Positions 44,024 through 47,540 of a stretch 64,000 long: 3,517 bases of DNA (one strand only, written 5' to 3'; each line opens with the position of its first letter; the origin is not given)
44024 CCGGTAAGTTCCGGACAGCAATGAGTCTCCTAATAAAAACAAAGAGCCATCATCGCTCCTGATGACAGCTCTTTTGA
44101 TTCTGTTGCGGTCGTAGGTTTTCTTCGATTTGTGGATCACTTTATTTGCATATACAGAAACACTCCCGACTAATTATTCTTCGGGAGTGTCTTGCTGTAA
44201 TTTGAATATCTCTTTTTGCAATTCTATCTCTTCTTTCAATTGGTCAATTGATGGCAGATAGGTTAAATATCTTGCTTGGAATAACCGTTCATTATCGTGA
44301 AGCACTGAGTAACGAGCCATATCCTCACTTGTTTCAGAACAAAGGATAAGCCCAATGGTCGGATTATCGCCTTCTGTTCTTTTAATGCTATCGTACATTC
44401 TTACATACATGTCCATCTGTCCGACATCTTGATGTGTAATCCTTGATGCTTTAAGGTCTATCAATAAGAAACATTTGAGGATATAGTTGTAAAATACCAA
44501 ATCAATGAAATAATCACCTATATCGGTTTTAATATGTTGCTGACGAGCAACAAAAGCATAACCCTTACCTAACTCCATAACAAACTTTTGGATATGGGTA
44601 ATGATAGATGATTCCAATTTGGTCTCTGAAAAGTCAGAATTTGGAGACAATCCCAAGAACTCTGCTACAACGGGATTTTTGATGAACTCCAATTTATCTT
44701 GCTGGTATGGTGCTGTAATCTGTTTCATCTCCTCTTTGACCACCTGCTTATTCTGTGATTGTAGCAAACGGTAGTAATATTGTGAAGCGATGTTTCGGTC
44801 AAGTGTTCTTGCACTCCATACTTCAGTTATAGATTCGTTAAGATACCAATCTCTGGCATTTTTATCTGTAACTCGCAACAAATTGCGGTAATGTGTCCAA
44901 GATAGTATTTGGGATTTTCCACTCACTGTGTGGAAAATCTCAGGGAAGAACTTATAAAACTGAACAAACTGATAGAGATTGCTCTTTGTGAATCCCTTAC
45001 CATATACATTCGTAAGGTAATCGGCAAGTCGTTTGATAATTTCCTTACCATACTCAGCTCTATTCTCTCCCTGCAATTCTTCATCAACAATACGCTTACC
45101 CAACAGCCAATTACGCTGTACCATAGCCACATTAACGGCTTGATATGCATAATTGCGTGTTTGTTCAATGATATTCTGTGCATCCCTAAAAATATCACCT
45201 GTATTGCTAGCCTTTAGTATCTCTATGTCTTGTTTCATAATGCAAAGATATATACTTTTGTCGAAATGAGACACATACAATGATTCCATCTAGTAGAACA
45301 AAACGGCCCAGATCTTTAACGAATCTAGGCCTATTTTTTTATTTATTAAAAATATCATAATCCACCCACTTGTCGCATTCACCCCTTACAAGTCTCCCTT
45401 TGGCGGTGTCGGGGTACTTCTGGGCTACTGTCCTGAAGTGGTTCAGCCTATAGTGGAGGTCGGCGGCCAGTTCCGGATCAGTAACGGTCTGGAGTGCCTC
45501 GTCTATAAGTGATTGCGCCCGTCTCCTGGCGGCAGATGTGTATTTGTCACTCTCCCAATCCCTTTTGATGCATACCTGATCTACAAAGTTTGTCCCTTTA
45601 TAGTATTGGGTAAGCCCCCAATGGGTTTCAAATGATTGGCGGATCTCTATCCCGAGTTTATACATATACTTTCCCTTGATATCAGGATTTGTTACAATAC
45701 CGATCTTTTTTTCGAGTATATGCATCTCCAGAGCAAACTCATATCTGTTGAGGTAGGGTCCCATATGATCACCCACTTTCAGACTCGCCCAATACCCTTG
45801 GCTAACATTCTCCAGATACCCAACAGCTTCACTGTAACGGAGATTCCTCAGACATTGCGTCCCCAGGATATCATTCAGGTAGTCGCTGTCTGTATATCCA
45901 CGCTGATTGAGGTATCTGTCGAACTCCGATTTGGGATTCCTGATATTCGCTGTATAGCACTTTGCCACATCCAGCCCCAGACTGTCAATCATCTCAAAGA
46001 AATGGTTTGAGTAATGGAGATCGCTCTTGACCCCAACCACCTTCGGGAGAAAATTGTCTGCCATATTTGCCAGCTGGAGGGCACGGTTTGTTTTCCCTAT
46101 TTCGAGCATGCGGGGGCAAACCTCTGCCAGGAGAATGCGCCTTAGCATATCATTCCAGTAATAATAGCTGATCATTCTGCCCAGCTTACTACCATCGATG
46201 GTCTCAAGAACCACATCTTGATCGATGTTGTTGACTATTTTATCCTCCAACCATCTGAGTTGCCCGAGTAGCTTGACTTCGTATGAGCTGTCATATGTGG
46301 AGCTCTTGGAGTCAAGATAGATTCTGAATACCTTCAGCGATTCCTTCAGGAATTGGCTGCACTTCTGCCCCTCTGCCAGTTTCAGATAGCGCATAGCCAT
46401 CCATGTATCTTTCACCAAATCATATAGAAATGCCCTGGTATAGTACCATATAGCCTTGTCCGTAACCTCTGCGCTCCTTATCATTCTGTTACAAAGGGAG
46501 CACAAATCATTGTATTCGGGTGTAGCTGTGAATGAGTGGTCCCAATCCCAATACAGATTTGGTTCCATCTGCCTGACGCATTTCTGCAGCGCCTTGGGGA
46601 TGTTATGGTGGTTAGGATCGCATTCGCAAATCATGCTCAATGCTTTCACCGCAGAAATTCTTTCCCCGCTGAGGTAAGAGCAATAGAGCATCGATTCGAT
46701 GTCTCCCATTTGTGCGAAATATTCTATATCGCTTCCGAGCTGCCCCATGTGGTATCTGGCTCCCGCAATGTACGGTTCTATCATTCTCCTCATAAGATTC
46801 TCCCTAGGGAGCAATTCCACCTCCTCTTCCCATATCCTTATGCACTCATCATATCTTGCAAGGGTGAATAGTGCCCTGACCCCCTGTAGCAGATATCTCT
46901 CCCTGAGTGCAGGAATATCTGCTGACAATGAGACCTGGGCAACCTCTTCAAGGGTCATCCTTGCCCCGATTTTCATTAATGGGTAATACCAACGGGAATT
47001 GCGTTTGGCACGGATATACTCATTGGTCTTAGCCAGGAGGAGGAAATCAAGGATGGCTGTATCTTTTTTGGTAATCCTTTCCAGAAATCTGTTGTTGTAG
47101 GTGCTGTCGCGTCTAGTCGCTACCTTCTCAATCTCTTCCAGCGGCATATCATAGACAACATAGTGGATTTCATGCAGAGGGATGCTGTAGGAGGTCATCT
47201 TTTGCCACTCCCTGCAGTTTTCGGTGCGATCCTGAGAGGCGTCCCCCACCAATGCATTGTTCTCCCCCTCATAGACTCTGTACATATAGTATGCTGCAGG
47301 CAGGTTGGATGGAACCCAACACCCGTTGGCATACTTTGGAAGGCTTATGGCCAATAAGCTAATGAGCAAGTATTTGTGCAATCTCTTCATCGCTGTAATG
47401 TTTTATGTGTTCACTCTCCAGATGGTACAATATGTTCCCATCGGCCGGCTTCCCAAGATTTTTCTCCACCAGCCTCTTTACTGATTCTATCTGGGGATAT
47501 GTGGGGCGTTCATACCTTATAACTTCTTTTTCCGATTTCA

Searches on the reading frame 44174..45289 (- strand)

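Call 18: search_protein_families(library=pfam, proteins=[window:44174-45289:-], max_evalue=0.01)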
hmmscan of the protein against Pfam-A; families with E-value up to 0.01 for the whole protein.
window:44174-45289:- (371 aa): 3 families
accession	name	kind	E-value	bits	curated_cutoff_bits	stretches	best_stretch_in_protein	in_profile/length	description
PF06250.17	YhcG_C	-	5.8e-49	166.4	32.5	1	201-354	2-155/157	YhcG PDDEXK nuclease domain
PF17761.7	DUF1016_N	-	2.5e-40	138.2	32.8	1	37-174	2-137/137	DUF1016 N-terminal domain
PF23857.1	Phage_TAC_19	-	0.00047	20.7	27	1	51-120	24-87/109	Phage tail chaperone protein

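Call 65: search_protein_families(library=padloc, proteins=[window:44174-45289:-], max_evalue=0.001)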
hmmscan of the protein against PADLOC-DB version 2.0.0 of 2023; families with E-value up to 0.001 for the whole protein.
window:44174-45289:- (371 aa): 32 families (the best 25 are shown)
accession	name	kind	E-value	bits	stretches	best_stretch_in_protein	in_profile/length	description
PDLC04807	PDC-S02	-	1.9e-132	439.8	1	18-367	4-347/351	-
PDLC04820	PDC-S02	-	6.5e-95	316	1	28-361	24-322/332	-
PDLC04803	PDC-S02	-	3.2e-87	290.6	1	96-365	6-264/269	-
PDLC04795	PDC-S02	-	1.1e-73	246.5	1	13-364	11-349/357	-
PDLC04831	PDC-S02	-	8.4e-70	234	1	27-357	8-339/346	-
PDLC04810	PDC-S02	-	3.3e-68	228.5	1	27-361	8-346/355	-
PDLC04822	PDC-S02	-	3.4e-68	228.4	1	28-323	8-290/294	-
PDLC04827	PDC-S02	-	3e-65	218.1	1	27-255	7-229/234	-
PDLC04802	PDC-S02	-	1.2e-54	183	2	29-167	8-148/171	-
PDLC04812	PDC-S02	-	6e-45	150.8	1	28-173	6-147/151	-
PDLC04813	PDC-S02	-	3.9e-40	135.6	1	201-362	6-165/175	-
PDLC04817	PDC-S02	-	1.4e-39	134.3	2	32-232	10-207/286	-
PDLC04825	PDC-S02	-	1.2e-37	127.7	1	29-193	13-176/193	-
PDLC04808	PDC-S02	-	6.6e-34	114.5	1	32-139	6-109/111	-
PDLC04797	PDC-S02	-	2.2e-33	113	1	31-150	6-121/126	-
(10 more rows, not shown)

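Call 104: search_protein_families(library=padloc, proteins=[L091:12074-12844:+, L091:12992-14218:+, L091:14479-15630:-, L091:18750-19148:+, L091:19150-19446:+, L091:19451-20488:+], max_evalue=0.00001)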
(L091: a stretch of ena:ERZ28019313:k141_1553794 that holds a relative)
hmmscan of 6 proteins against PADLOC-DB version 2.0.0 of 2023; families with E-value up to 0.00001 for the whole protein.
L091:12074-12844:+ (256 aa): 0 families

L091:12992-14218:+ (408 aa): 55 families (the best 25 are shown)
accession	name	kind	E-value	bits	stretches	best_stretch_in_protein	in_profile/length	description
PDLC03764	RT_UG26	-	8.4e-151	500.2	1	1-400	1-397/398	DRT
PDLC03765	RT_UG27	-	1.7e-32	110.9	1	15-371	13-358/420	DRT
PDLC03754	RT_UG17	-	1.9e-32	110.7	1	119-384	116-368/429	DRT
PDLC03779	RT_UG4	-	3.3e-30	103.3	1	81-308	70-291/307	DRT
PDLC01136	RT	-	6.3e-24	82.8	1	88-276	87-259/263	RT (reverse transcriptase)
PDLC02063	Cas1_IIIb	-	2.6e-23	80.4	1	63-320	67-275/617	-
PDLC03768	Drt3a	-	1.8e-22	78.4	1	125-389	130-367/411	DRT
PDLC03766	Drt9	-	1.8e-22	77.8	1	59-295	88-324/488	DRT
PDLC03757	Drt2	-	1.8e-19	68.1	1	183-330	282-425/502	DRT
PDLC03755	RT_UG18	-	7.4e-19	66.4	1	89-279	77-265/295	DRT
PDLC01607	RT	-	1e-18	66.1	1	68-274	5-160/161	"CAS-I,CAS-II,CAS-III,CAS-IV,CAS-V,CAS-VI; acquisition_associated"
PDLC03759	RT_UG21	-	2e-18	64.4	1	123-258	134-261/503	DRT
PDLC02174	Drt3a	-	6.9e-18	63.1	1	125-389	105-374/403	-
PDLC03777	RT_UG38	-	2.1e-15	55.3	1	120-393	51-306/309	DRT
PDLC03774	RT_UG35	-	6.6e-15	52.4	1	133-259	462-583/938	DRT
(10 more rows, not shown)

L091:14479-15630:- (383 aa): 27 families (the best 25 are shown)
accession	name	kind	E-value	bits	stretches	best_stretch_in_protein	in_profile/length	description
PDLC04795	PDC-S02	-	3e-107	356.9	1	9-382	20-351/357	-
PDLC04810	PDC-S02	-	2.4e-94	314.5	1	10-382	8-351/355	-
PDLC04831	PDC-S02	-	6.5e-91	303.4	1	10-382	8-338/346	-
PDLC04807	PDC-S02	-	9.5e-65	217.1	1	10-381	10-335/351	-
PDLC04803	PDC-S02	-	4e-60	201.8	1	79-379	8-262/269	-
PDLC04822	PDC-S02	-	5.2e-55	185.1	1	10-342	7-293/294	-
PDLC04813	PDC-S02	-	2.7e-51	171.9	1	212-382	5-169/175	-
PDLC04826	PDC-S02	-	1e-45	154.1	1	8-261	6-217/222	-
PDLC04798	PDC-S02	-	3.7e-28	97.1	1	208-378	44-210/222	-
PDLC04827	PDC-S02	-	9.7e-27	92.1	1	11-268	8-226/234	-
PDLC04800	PDC-S02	-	1e-25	88.6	1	14-161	12-125/129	-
PDLC04811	PDC-S02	-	1.8e-25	87.7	1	9-99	8-98/172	-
PDLC04820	PDC-S02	-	1.6e-24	84.6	2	206-347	190-292/332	-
PDLC04804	PDC-S02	-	5.5e-20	69.9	1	12-97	10-95/203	-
PDLC04794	PDC-S02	-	6.6e-19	66.6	1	23-107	11-95/108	-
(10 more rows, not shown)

L091:18750-19148:+ (132 aa): 0 families

L091:19150-19446:+ (98 aa): 0 families

L091:19451-20488:+ (345 aa): 0 families

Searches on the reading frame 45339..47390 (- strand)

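Call 18: search_protein_families(library=pfam, proteins=[window:45339-47390:-], max_evalue=0.01)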
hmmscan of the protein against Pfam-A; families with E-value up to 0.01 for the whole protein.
window:45339-47390:- (683 aa): 0 families

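Call 65: search_protein_families(library=padloc, proteins=[window:45339-47390:-], max_evalue=0.001)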
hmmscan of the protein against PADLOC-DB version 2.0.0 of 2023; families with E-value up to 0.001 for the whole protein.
window:45339-47390:- (683 aa): 0 families

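Call 104: search_protein_families(library=padloc, proteins=[L091:12074-12844:+, L091:12992-14218:+, L091:14479-15630:-, L091:18750-19148:+, L091:19150-19446:+, L091:19451-20488:+], max_evalue=0.00001)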
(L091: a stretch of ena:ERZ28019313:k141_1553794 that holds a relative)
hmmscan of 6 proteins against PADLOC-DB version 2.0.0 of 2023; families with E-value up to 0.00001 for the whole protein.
L091:12074-12844:+ (256 aa): 0 families

L091:12992-14218:+ (408 aa): 55 families (the best 25 are shown)
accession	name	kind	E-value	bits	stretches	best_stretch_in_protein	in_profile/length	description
PDLC03764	RT_UG26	-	8.4e-151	500.2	1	1-400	1-397/398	DRT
PDLC03765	RT_UG27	-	1.7e-32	110.9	1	15-371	13-358/420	DRT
PDLC03754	RT_UG17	-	1.9e-32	110.7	1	119-384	116-368/429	DRT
PDLC03779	RT_UG4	-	3.3e-30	103.3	1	81-308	70-291/307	DRT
PDLC01136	RT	-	6.3e-24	82.8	1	88-276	87-259/263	RT (reverse transcriptase)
PDLC02063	Cas1_IIIb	-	2.6e-23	80.4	1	63-320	67-275/617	-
PDLC03768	Drt3a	-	1.8e-22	78.4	1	125-389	130-367/411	DRT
PDLC03766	Drt9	-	1.8e-22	77.8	1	59-295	88-324/488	DRT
PDLC03757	Drt2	-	1.8e-19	68.1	1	183-330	282-425/502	DRT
PDLC03755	RT_UG18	-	7.4e-19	66.4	1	89-279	77-265/295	DRT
PDLC01607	RT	-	1e-18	66.1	1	68-274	5-160/161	"CAS-I,CAS-II,CAS-III,CAS-IV,CAS-V,CAS-VI; acquisition_associated"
PDLC03759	RT_UG21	-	2e-18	64.4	1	123-258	134-261/503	DRT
PDLC02174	Drt3a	-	6.9e-18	63.1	1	125-389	105-374/403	-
PDLC03777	RT_UG38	-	2.1e-15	55.3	1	120-393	51-306/309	DRT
PDLC03774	RT_UG35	-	6.6e-15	52.4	1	133-259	462-583/938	DRT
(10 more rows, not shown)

L091:14479-15630:- (383 aa): 27 families (the best 25 are shown)
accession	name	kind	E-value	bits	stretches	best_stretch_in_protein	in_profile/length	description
PDLC04795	PDC-S02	-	3e-107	356.9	1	9-382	20-351/357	-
PDLC04810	PDC-S02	-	2.4e-94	314.5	1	10-382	8-351/355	-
PDLC04831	PDC-S02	-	6.5e-91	303.4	1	10-382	8-338/346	-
PDLC04807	PDC-S02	-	9.5e-65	217.1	1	10-381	10-335/351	-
PDLC04803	PDC-S02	-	4e-60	201.8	1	79-379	8-262/269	-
PDLC04822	PDC-S02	-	5.2e-55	185.1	1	10-342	7-293/294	-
PDLC04813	PDC-S02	-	2.7e-51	171.9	1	212-382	5-169/175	-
PDLC04826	PDC-S02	-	1e-45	154.1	1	8-261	6-217/222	-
PDLC04798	PDC-S02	-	3.7e-28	97.1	1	208-378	44-210/222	-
PDLC04827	PDC-S02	-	9.7e-27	92.1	1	11-268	8-226/234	-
PDLC04800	PDC-S02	-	1e-25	88.6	1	14-161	12-125/129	-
PDLC04811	PDC-S02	-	1.8e-25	87.7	1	9-99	8-98/172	-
PDLC04820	PDC-S02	-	1.6e-24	84.6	2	206-347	190-292/332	-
PDLC04804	PDC-S02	-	5.5e-20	69.9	1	12-97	10-95/203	-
PDLC04794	PDC-S02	-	6.6e-19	66.6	1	23-107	11-95/108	-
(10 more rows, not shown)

L091:18750-19148:+ (132 aa): 0 families

L091:19150-19446:+ (98 aa): 0 families

L091:19451-20488:+ (345 aa): 0 families

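Call 109: search_protein_families(library=phrogs, proteins=[window:45339-47390:-], max_evalue=0.001)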
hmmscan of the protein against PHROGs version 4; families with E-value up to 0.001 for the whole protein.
window:45339-47390:- (683 aa): 0 families
